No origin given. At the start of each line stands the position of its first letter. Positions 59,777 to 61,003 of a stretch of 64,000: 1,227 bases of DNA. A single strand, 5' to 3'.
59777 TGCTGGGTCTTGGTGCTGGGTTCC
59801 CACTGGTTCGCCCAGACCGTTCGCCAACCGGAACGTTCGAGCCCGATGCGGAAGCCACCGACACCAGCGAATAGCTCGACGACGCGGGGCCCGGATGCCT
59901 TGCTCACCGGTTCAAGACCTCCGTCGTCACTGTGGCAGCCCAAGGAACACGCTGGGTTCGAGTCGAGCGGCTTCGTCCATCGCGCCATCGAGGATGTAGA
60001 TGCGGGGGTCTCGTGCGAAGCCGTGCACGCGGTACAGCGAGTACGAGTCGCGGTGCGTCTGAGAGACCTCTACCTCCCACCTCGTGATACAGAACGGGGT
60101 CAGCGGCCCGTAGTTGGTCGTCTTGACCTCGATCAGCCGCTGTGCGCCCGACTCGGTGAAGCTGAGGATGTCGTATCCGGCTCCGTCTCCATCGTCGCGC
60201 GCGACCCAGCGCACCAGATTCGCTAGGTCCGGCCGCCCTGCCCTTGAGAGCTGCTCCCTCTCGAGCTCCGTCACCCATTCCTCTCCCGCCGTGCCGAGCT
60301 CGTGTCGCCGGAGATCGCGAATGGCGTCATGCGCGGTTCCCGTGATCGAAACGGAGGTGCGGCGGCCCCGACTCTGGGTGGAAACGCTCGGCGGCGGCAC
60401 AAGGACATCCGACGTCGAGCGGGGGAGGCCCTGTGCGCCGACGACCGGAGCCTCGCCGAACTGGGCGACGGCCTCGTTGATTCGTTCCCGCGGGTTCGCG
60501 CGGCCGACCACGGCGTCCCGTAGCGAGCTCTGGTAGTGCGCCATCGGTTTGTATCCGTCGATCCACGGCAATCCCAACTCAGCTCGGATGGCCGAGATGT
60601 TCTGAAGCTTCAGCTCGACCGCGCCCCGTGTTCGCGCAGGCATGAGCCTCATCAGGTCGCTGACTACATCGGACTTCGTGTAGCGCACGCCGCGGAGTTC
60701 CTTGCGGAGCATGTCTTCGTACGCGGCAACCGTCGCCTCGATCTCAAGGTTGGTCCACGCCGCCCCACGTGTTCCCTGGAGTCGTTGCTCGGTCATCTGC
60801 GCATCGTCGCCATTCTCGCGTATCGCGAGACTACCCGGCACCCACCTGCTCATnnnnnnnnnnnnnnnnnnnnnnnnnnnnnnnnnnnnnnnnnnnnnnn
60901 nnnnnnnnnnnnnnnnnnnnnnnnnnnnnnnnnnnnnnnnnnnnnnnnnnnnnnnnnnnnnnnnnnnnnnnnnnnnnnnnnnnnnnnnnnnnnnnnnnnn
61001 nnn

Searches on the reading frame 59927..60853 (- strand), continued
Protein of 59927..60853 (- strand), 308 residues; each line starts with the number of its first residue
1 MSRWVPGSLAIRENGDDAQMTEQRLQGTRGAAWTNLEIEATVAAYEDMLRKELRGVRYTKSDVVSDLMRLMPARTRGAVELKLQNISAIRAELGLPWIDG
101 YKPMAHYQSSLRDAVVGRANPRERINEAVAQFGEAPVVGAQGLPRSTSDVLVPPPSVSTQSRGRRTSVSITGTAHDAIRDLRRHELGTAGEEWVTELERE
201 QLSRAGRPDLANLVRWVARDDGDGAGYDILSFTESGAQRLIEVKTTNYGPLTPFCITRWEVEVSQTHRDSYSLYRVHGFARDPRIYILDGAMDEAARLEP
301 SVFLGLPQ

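Call 70: search_protein_families(library=pfam, proteins=[L074:7910-8668:+, L074:8665-9246:+, L074:9251-9922:+, L041:11015-11686:-, L041:11686-12795:-, L164:10555-12396:+, L165:10595-11992:+, L167:10580-11680:+, L060:2534-4780:+, L062:10855-11334:+], max_evalue=0.001)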
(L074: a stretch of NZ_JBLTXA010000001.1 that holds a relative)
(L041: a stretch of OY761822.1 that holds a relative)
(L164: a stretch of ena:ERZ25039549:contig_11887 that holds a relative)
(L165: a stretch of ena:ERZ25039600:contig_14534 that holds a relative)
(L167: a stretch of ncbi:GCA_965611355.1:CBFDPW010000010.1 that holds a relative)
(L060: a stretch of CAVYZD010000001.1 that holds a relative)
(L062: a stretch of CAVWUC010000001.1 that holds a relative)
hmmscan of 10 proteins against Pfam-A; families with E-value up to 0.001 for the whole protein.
L074:7910-8668:+ (252 aa): 0 families

L074:8665-9246:+ (193 aa): 0 families

L074:9251-9922:+ (223 aa): 0 families

L041:11015-11686:- (223 aa): 1 family
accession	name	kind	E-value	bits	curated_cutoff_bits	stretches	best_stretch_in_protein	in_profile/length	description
PF11536.14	DUF3226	-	9.4e-52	176.3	27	1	9-220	4-207/208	Protein of unknown function (DUF3226)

L041:11686-12795:- (369 aa): 5 families
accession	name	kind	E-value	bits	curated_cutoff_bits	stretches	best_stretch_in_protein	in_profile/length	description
PF13175.12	AAA_15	-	7.4e-22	78.9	32.1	2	1-48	1-49/374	AAA ATPase domain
PF13304.12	AAA_21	-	1.3e-18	68.5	27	2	240-317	221-299/304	AAA domain, putative AbiEii toxin, Type IV TA system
PF02463.25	SMC_N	-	1.1e-07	32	40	1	1-46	1-48/220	RecF/RecN/SMC N terminal domain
PF13476.12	AAA_23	-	2.3e-06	28.8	27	1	23-52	20-49/201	AAA domain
PF13166.12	AAA_13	-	0.00012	21.3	36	0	10-56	5-50/713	AAA domain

L164:10555-12396:+ (613 aa): 0 families

L165:10595-11992:+ (465 aa): 0 families

L167:10580-11680:+ (366 aa): 0 families

L060:2534-4780:+ (749 aa): 1 family
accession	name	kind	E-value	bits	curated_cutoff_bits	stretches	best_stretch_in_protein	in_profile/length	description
PF10593.14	Z1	-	2.5e-39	135.6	25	1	306-522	1-216/228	Z1 domain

L062:10855-11334:+ (160 aa): 0 families

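Call 80: search_dna_similar(query=window:59927-60796:-, collection=plasmids, mode=protein, max_rows=15)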
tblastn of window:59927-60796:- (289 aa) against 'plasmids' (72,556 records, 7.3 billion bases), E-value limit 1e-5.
Records with a match: 1217; places in all: 1249; records where one place covers at least 80% of the query: 1111.
Best place of each record, by identity: <60% 1217.
By first word of the organism name: Escherichia 472; Klebsiella 318; Salmonella 112; Acinetobacter 56; Enterobacter 49; Citrobacter 46; Shigella 45; Bacillus 16; Aeromonas 12; Providencia 9; and 28 more.
By predicted mobility (MOB-suite, as given by PLSDB): conjugative 882; mobilizable 171; non-mobilizable 164.
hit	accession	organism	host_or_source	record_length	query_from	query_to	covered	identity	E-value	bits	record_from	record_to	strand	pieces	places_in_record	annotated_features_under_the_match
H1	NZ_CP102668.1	Sphingobium sp. JS3065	whole organism,chemical plant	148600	14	286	94%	40.8%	1e-45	171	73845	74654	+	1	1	DUF3883 domain-containing protein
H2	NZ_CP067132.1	Paracoccus seriniphilus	cell culture,washing water of Bugula ...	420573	14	284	94%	41.0%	1e-43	165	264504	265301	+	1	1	DUF3883 domain-containing protein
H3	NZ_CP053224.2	Sphingobium sp. RSMS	whole organism,Storage tank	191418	14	286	94%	40.6%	2e-46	173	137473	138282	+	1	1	DUF3883 domain-containing protein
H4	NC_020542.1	Sphingomonas sp. MM-1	-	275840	14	286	94%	40.6%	2e-46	173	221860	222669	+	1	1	DUF3883 domain-containing protein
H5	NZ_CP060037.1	Sphingobium fuliginis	-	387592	14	286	94%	40.6%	2e-46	173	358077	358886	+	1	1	DUF3883 domain-containing protein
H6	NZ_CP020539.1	Sphingobium herbicidovorans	cell culture,soil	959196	14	286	94%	40.6%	2e-46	173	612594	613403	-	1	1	DUF3883 domain-containing protein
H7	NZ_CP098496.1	Qipengyuania citrea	whole organism,South China Sea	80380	11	285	95%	39.9%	1e-43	166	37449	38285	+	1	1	DUF3883 domain-containing protein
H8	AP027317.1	Sphingobium sp. TomMM15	-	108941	14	286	94%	40.2%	1e-45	171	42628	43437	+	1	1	hypothetical protein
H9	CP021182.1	Rhizorhabdus wittichii DC-6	activated sludge of a wastewater ...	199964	14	286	94%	40.2%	2e-45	171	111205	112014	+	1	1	hypothetical protein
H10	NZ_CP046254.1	Sphingobium sp. CAP-1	cell culture,activated sludge of ...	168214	14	286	94%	39.2%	2e-42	162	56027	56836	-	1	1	DUF3883 domain-containing protein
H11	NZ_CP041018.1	Sphingobium fuliginis ATCC 27551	cell culture,Water of rice field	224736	14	286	94%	39.2%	2e-42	162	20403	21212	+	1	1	DUF3883 domain-containing protein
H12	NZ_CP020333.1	Martelella mediterranea DSM 17316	-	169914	14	269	89%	41.2%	2e-43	164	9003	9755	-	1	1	DUF3883 domain-containing protein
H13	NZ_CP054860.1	Martelella sp. NC18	single cell,mine sediment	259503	14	269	89%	40.8%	2e-42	162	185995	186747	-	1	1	DUF3883 domain-containing protein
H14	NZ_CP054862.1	Martelella sp. NC20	single cell,Soudan mine sediment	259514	14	269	89%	40.8%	2e-42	162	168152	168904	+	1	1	DUF3883 domain-containing protein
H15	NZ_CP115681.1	Klebsiella oxytoca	Homo sapiens,blood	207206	11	282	94%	37.7%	2e-43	164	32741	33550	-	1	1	DUF3883 domain-containing protein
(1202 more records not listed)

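Call 81: search_dna_similar(query=window:59927-60796:-, collection=phages, mode=protein, max_rows=10)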
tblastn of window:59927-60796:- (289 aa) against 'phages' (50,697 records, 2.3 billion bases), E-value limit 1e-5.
Records with a match: 6; places in all: 6; records where one place covers at least 80% of the query: 0.
Best place of each record, by identity: <60% 6.
By first word of the organism name: Vibrio 4; Listeria 2.
By host as written in the record: Listeria monocytogenes 2; Vibrio cyclitrophicus 10N.286.54.F4 1; Vibrio cyclitrophicus 10N.286.55.C3 1; Vibrio cyclitrophicus 10N.261.55.B9 1; Vibrio cyclitrophicus 10N.286.45.F8 1.
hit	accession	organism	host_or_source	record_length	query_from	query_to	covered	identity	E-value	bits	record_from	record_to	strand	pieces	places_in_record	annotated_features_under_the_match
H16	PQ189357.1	Vibrio phage 10N.286.54.F4_PE002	Vibrio cyclitrophicus 10N.286.54.F4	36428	129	284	54%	37.2%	3e-17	87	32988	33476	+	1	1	hypothetical protein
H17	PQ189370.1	Vibrio phage 10N.286.55.C3_PE002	Vibrio cyclitrophicus 10N.286.55.C3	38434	129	284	54%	37.2%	3e-17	87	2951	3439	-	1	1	hypothetical protein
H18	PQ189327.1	Vibrio phage 10N.261.55.B9_PE003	Vibrio cyclitrophicus 10N.261.55.B9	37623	129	284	54%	36.6%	1e-16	86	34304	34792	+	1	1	hypothetical protein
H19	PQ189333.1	Vibrio phage 10N.286.45.F8_PE002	Vibrio cyclitrophicus 10N.286.45.F8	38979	129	284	54%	35.4%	2e-15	82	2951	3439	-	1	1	hypothetical protein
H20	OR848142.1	Listeria phage LM 4-14-1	Listeria monocytogenes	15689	155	285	45%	30.4%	3e-9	64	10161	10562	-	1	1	record has no annotation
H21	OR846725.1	Listeria phage LM 4-11-1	Listeria monocytogenes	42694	155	285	45%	30.4%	3e-9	64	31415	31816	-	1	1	record has no annotation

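Call 82: get_annotated_region(hit=H15, flank=8000)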
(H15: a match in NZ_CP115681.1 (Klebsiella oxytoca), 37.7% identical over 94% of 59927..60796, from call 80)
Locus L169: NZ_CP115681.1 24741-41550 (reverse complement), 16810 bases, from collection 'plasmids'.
description: Klebsiella oxytoca strain 2020CK-00200 plasmid unnamed2, complete sequence
organism: Klebsiella oxytoca (NCBI taxid 571)
taxonomy: Bacteria; Pseudomonadota; Gammaproteobacteria; Enterobacterales; Enterobacteriaceae; Klebsiella; Klebsiella oxytoca
host: -; source: Homo sapiens,blood; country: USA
typing (MOB-suite, as given by PLSDB): conjugative; replicon IncFIB,rep_cluster_2183; relaxase MOBF,MOBF; mating-pair formation MPF_F
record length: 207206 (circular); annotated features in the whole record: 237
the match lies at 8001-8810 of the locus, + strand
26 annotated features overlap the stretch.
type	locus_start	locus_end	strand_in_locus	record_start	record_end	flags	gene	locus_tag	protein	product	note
CDS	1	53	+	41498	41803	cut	-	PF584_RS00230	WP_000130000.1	PadR family transcriptional regulator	-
CDS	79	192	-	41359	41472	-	-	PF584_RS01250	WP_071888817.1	NTP-binding protein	-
CDS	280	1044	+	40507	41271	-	-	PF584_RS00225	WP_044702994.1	IS6-like element IS6100 family transposase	GO:0006313 - DNA transposition [Evidence IEA]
CDS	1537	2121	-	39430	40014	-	mphR(A)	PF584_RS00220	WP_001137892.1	macrolide-binding transcriptional repressor MphR(A)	-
CDS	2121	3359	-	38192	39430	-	mrx(A)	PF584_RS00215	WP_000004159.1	macrolide resistance MFS transporter Mrx(A)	-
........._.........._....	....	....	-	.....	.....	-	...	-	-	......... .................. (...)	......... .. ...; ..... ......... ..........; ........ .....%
CDS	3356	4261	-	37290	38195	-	-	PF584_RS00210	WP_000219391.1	Mph(A) family macrolide 2'-phosphotransferase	-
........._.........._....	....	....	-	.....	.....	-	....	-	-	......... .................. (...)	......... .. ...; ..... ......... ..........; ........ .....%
predicted_resistance_gene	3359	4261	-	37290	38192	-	mph(A)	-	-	Mph(A) family macrolide 2'-phosphotransferase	predicted by amrfinderplus; class MACROLIDE; identity 100.0%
CDS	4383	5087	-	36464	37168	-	-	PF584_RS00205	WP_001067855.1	IS6-like element IS26 family transposase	GO:0006313 - DNA transposition [Evidence IEA]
predicted_resistance_gene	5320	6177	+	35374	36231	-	aac(3)-IId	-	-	aminoglycoside N-acetyltransferase AAC(3)-IId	predicted by amrfinderplus; class AMINOGLYCOSIDE; identity 100.0%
CDS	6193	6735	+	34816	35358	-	-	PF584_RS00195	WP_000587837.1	AAA family ATPase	-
CDS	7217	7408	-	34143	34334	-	-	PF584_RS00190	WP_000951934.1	hypothetical protein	-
CDS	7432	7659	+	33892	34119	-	-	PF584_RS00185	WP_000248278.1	hypothetical protein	-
CDS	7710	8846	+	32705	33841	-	-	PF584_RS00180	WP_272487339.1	DUF3883 domain-containing protein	-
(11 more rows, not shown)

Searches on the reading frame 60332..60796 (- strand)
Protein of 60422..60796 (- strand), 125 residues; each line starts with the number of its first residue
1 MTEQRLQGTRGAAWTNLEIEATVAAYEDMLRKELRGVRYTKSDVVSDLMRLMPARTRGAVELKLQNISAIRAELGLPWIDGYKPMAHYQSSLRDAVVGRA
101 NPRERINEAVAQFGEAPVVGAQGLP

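Call 66: search_protein_families(library=pfam, proteins=[window:60422-60796:-, window:60332-60796:-], max_evalue=10)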
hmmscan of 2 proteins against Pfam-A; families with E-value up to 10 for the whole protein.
window:60422-60796:- (125 aa): 2 families
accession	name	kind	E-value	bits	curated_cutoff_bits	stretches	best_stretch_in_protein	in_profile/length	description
PF09924.15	LPG_synthase_C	-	0.079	12.4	27.5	1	38-116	199-273/298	Phosphatidylglycerol lysyltransferase, C-terminal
PF11955.13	PORR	-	0.12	11.8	22.3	1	26-77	80-129/326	Plant organelle RNA recognition domain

window:60332-60796:- (155 aa): 2 families
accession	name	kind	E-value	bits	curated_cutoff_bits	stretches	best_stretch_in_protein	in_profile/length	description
PF09924.15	LPG_synthase_C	-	0.063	12.8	27.5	1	38-126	199-282/298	Phosphatidylglycerol lysyltransferase, C-terminal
PF11955.13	PORR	-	0.19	11.1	22.3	1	26-77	80-129/326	Plant organelle RNA recognition domain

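Call 72: search_protein_representatives(alignment_id=A5)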
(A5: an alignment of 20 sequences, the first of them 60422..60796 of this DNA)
Query: 20 sequences, 125 profile positions. Proteins with E-value up to 0.001 (for the whole library): 3204; up to 1e-10: 2105; up to 1e-30: 21. The best 150 are listed.
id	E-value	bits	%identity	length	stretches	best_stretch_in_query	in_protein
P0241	8.6e-51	187.3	-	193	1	3-124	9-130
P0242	4.5e-48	178.5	-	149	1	4-123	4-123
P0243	3.4e-46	172.5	-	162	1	6-123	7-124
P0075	2.4e-45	169.7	-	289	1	7-125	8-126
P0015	8.4e-45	168.0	-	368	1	2-124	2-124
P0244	5.3e-42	158.9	-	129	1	6-101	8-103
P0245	3.5e-41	156.3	-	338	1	6-124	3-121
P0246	3.7e-40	153.0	-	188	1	2-124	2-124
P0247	8.3e-40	151.8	-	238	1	1-125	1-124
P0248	8.9e-40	151.7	-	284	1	8-122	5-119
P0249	5.5e-38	145.9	-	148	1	6-123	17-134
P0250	5.9e-38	145.8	-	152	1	5-125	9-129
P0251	1.2e-37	144.8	-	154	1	6-125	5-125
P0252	1.8e-37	144.3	-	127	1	29-119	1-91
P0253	1.6e-34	134.8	-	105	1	6-102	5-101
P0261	1.6e-30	121.8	-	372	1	4-114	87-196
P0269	3.1e-29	117.7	-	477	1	6-98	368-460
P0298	1.7e-27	112.0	-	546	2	6-116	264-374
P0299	1.9e-27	111.9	-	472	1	5-96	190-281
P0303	4.1e-27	110.8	-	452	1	5-97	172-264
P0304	4.1e-27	110.8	-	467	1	13-102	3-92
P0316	1.2e-26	109.3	-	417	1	9-117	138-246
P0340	5.8e-26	107.1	-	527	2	10-112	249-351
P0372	2.9e-25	104.8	-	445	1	12-106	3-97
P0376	3.3e-25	104.7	-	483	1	10-117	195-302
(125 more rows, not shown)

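Call 73: search_protein_families(library=pfam, proteins=[P0269, P0298, P0299, P0303, P0316, P0340, P0376, P0304, P0372, P0261], max_evalue=0.001)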
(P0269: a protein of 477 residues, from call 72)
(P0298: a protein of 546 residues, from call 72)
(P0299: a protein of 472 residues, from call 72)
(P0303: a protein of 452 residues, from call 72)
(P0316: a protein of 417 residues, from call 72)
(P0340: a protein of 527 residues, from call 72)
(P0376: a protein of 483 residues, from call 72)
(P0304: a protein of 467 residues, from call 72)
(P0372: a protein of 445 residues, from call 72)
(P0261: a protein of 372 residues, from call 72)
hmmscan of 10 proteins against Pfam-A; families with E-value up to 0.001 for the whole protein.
P0269 (477 aa): 1 family
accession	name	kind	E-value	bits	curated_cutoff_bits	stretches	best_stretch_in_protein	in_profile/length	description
PF01878.24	EVE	-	2.4e-12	47.5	23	1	4-134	1-144/145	EVE domain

P0298 (546 aa): 1 family
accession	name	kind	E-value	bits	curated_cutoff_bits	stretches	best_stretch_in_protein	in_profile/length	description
PF13020.12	NOV_C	-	9.7e-25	86.9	22.1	1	429-526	1-90/91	Protein NO VEIN, C-terminal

P0299 (472 aa): 1 family
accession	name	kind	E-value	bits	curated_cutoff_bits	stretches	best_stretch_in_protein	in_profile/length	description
PF13020.12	NOV_C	-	1.5e-17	63.8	22.1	1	353-446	1-86/91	Protein NO VEIN, C-terminal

P0303 (452 aa): 1 family
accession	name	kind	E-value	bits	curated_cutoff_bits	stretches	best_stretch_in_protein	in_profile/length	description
PF13020.12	NOV_C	-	2.4e-16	60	22.1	1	335-432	1-90/91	Protein NO VEIN, C-terminal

P0316 (417 aa): 1 family
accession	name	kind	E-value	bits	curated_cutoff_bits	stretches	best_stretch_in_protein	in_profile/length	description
PF13020.12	NOV_C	-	7.4e-18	64.8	22.1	1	297-389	2-86/91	Protein NO VEIN, C-terminal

P0340 (527 aa): 2 families
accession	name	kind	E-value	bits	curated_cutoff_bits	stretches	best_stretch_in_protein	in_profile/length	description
PF13020.12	NOV_C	-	2.5e-22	79.2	22.1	1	410-506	2-90/91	Protein NO VEIN, C-terminal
PF01878.24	EVE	-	8e-09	36.1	23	1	104-237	1-143/145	EVE domain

P0376 (483 aa): 1 family
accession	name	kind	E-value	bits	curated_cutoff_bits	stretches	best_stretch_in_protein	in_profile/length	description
PF13020.12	NOV_C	-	1.2e-21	76.9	22.1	1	357-454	1-90/91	Protein NO VEIN, C-terminal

P0304 (467 aa): 3 families
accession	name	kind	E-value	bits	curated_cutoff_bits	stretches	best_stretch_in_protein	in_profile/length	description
PF01844.29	HNH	-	1.2e-09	38.6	21.4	1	391-446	1-46/47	HNH endonuclease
PF01878.24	EVE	-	7.8e-08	32.9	23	1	200-341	3-144/145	EVE domain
PF13391.12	HNH_2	-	0.00066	19.9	21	0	391-446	1-60/66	HNH endonuclease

P0372 (445 aa): 0 families

P0261 (372 aa): 1 family
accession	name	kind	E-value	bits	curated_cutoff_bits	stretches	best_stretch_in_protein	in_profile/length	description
PF13020.12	NOV_C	-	4.1e-17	62.5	22.1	1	252-345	2-89/91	Protein NO VEIN, C-terminal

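Call 83: predict_structure(alignment_id=A5)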
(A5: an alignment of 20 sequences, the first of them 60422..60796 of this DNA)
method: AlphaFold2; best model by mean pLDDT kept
length: 125 residues; sequences in the alignment: 20
mean_pLDDT: 79.1   pTM: 0.69
mean pLDDT of the five models: 79.1, 78.3, 77.3, 75.8, 74.5
residues with pLDDT >= 90: 71; 70-90: 19; 50-70: 12; < 50: 23
segments of 3 or more residues with pLDDT < 50: 1-5, 106-109, 111-118, 120-124
pLDDT, mean of each block of 10 residues (from residue 1): 47 88 96 94 95 93 94 90 82 90 51 46 47
secondary structure, 60 per line:
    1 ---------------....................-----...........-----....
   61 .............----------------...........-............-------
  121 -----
elements in order: H16-35 H41-51 H57-73 H90-100 H102-113

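Call 86: fold_search(model_id=the predicted structure, library=pdb)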
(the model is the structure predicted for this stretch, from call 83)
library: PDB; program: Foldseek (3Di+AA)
matches with E <= 10: 92; with E <= 0.001: 0
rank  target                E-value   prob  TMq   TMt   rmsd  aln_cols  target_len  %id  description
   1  6ext                  1.5e+00  0.30  0.37  0.42  12.8       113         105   12  Crystal structure of the DNA binding domain of fission yeast Sap1 (released 2018-11-28)
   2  3j6b_L                1.5e+00  0.21  0.32  0.19  15.0       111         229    9  Structure of the yeast mitochondrial large ribosomal subunit (released 2014-04-09)
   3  5jdk                  1.9e+00  0.16  0.30  0.34  11.2       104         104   13  Crystal structure of the DNA binding domain of Sap1 in fission yeast S.pombe (released 2017-02-22)
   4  2cpt_MODEL_1_A        1.9e+00  0.10  0.21  0.23  14.9       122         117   12  Solution structure of MIT domain from human SKD1 (released 2005-11-19)
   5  4ndy_I                2.0e+00  0.08  0.21  0.24  13.6       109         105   11  Human MHF1-MHF2 DNA complex (released 2014-01-22)
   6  3ikv_B                2.2e+00  0.11  0.26  0.19   8.8       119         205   13  Crystal structure of a Rex-family repressor R90D mutant from Thermus aquaticus (released 2010-06-09)
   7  6exu                  2.6e+00  0.15  0.33  0.38  13.0       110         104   14  Crystal structure of the DNA binding domain of fission yeast Sap1 (released 2018-11-28)
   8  4u7y_A                2.6e+00  0.09  0.22  0.30  13.6       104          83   10  Structure of the complex of VPS4B MIT and IST1 MIM (released 2015-02-11)
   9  1xcb_C                2.9e+00  0.09  0.29  0.20   9.2       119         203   15  X-ray Structure of a Rex-Family Repressor/NADH Complex from Thermus Aquaticus (released 2004-09-28)
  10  8ouw_A                2.9e+00  0.04  0.18  0.13  19.8       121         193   14  Cryo-EM structure of CMG helicase bound to TIM-1/TIPN-1 and homodimeric DNSN-1 on fork DNA (Caenorhabditis elegans) (released 2023-08-16)
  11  1wjt_MODEL_1_A        3.1e+00  0.08  0.22  0.26  13.0       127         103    8  Solution structure of the N-terminal Domain I of mouse transcription elongation factor S-II protein 3 (released 2004-11-29)
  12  8ynu_B                3.3e+00  0.21  0.33  0.50   4.8        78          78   17  Crystal structure of the myb domain of S.pombe Tbf1 in the P222 space group (released 2025-04-09)
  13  9hlz_LL               3.3e+00  0.15  0.33  0.19  15.3       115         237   11  Translational activators Aep1, Aep2 and Atp25 in complex with mRNA and the yeast mitochondrial ribosome (released 2025-12-17)
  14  1xcb_E                3.5e+00  0.09  0.30  0.21   9.6       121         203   14  X-ray Structure of a Rex-Family Repressor/NADH Complex from Thermus Aquaticus (released 2004-09-28)
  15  9mi8_A                3.5e+00  0.08  0.25  0.08  10.4       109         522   13  Human PARP1 N-terminal domains bound to nicked DNA (released 2026-03-04)
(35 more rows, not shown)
